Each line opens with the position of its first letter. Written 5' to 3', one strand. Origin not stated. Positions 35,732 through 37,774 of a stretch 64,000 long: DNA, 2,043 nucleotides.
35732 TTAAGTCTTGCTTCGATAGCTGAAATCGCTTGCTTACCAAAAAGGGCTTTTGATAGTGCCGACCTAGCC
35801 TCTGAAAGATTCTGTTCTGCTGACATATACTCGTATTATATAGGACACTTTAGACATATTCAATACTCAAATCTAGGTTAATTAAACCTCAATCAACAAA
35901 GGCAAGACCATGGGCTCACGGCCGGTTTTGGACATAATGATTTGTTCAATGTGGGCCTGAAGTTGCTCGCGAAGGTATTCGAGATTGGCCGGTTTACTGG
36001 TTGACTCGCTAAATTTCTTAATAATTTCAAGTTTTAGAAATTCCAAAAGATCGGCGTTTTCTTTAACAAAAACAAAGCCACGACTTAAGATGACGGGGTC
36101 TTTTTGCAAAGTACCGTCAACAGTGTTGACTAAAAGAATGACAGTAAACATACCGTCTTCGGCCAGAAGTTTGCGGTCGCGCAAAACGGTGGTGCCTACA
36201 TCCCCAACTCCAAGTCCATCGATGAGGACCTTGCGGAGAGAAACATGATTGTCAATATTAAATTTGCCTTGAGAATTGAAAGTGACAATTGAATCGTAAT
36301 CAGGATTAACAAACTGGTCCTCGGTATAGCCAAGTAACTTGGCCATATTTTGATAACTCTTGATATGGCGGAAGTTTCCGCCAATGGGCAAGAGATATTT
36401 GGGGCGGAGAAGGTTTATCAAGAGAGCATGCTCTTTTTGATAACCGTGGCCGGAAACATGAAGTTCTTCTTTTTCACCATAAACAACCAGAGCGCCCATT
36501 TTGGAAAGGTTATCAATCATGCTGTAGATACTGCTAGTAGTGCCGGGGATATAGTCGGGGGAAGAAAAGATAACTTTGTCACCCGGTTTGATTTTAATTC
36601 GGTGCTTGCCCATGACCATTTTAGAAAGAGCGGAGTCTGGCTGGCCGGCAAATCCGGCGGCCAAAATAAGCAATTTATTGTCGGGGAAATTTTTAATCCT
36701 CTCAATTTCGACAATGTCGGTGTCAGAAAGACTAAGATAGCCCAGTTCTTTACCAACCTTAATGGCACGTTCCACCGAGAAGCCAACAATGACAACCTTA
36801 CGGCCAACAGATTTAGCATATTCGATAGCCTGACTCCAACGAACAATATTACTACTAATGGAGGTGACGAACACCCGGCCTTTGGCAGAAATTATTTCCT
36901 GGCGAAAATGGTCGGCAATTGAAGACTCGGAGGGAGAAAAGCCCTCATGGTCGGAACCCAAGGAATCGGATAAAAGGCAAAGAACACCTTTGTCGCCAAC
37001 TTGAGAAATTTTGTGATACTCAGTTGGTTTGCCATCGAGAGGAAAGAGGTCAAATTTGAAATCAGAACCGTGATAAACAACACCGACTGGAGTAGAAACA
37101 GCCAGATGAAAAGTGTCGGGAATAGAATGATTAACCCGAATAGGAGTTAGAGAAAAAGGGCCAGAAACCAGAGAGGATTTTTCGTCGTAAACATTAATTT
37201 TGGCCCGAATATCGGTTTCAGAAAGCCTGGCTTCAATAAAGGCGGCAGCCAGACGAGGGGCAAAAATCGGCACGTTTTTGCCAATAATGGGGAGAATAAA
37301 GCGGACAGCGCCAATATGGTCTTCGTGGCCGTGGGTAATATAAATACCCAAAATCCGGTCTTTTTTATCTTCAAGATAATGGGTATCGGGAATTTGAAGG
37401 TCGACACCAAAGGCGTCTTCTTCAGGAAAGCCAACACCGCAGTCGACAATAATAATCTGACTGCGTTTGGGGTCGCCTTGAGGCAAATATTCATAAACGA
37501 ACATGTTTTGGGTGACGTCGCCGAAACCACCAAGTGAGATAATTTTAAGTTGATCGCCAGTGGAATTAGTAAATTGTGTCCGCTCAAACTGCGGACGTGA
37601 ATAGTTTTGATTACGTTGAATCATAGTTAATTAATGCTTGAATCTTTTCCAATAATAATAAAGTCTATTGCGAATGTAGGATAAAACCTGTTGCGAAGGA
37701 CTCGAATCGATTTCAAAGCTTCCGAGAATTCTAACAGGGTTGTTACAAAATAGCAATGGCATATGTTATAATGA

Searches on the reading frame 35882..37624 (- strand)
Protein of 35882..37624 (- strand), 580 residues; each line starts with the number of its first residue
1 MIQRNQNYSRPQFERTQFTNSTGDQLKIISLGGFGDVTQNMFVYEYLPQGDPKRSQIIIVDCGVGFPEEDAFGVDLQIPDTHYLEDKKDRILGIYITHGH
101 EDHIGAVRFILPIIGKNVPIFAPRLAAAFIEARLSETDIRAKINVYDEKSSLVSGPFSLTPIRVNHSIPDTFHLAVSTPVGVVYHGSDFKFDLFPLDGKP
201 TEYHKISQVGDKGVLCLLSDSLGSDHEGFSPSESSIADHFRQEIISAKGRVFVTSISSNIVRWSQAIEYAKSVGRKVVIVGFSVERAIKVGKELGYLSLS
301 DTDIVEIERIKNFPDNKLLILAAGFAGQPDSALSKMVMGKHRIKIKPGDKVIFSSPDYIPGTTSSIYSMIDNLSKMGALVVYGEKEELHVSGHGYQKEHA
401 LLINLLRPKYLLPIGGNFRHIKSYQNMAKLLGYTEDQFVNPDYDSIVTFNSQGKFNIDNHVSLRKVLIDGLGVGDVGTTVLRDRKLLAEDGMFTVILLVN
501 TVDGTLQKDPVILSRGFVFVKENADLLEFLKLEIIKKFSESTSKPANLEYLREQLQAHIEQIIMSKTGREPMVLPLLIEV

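Call 15: find_related_loci(query=window:35882-37624:-, collection=genome_contigs, flank=8000)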
Query window:35882-37624:- (580 aa) in genome_contigs; peptide patterns used: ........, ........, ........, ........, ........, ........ (x = any residue, [..] = any of these).
158 stretches matched a pattern; 59 encode a relative of the query (tblastn E <= 1e-3); 59 distinct loci.
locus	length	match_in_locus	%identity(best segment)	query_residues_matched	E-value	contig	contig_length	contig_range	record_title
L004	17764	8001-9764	73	5-579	0e+0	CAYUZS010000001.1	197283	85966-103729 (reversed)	MAG TPA_asm: uncultured Gammaproteobacteria bacterium isolate SRP294416_co1_374 genome assembly, contig: NODE_25_length_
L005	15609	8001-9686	75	20-580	0e+0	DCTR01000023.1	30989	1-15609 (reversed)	MAG TPA_asm: Candidatus Shapirobacteria bacterium UBA1435 UBA1435_contig_16290, whole genome shotgun sequence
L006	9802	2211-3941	74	12-580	0e+0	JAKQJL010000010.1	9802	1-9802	MAG: bacterium isolate USDV_maxbin.049 k141_1120680, whole genome shotgun sequence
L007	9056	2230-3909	74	21-580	0e+0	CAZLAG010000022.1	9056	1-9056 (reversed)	MAG TPA_asm: uncultured Gammaproteobacteria bacterium isolate SRP170004_co1_581 genome assembly, contig: NODE_12477_leng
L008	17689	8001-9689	73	17-580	0e+0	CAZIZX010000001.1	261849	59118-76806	MAG TPA_asm: uncultured Gammaproteobacteria bacterium isolate binchicken_co39_640 genome assembly, contig: NODE_19_lengt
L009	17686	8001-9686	75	21-580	0e+0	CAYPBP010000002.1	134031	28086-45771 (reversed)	MAG TPA_asm: uncultured Gammaproteobacteria bacterium isolate SRP192927_co5_99 genome assembly, contig: NODE_43_length_1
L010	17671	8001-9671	72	24-580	0e+0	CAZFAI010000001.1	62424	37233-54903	MAG TPA_asm: uncultured Gammaproteobacteria bacterium isolate binchicken_co39_529 genome assembly, contig: NODE_1030_len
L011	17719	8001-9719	72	7-580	0e+0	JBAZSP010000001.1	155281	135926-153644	MAG: Candidatus Shapirobacteria bacterium isolate SO_2017_GW1_176 NODE_768_length_155281_cov_1.162806_OW334_2017, whole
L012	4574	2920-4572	74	20-568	0e+0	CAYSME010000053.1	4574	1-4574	MAG TPA_asm: uncultured Gammaproteobacteria bacterium isolate SRP192927_co6_55 genome assembly, contig: NODE_53704_lengt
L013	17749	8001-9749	69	5-580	0e+0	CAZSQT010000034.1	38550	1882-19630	MAG TPA_asm: uncultured Gammaproteobacteria bacterium isolate SRP067234_co1_34 genome assembly, contig: k99_1122840, who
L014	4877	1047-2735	71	17-580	0e+0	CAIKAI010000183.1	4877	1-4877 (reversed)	Candidatus Shapirobacteria bacterium isolate AlinenLipids_bin-9586 genome assembly, contig: bin-9586:183/184, whole geno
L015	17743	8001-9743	69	1-580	0e+0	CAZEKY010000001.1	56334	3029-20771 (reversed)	MAG TPA_asm: uncultured Gammaproteobacteria bacterium isolate SRP192927_co1_638 genome assembly, contig: NODE_716_length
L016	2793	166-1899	68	2-580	0e+0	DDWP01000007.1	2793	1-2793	MAG TPA_asm: Candidatus Shapirobacteria bacterium UBA2283 UBA2283_contig_20924, whole genome shotgun sequence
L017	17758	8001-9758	68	5-580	0e+0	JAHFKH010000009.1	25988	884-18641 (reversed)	MAG: Candidatus Shapirobacteria bacterium isolate nzgw405 NODE_2512_length_25989_cov_3.824803, whole genome shotgun sequ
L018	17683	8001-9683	70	20-580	0e+0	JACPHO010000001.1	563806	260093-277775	MAG: Candidatus Shapirobacteria bacterium isolate NC_groundwater_416_Ag_B-0.1um_40_33 GD18-4_B1_scaffold_56969, whole ge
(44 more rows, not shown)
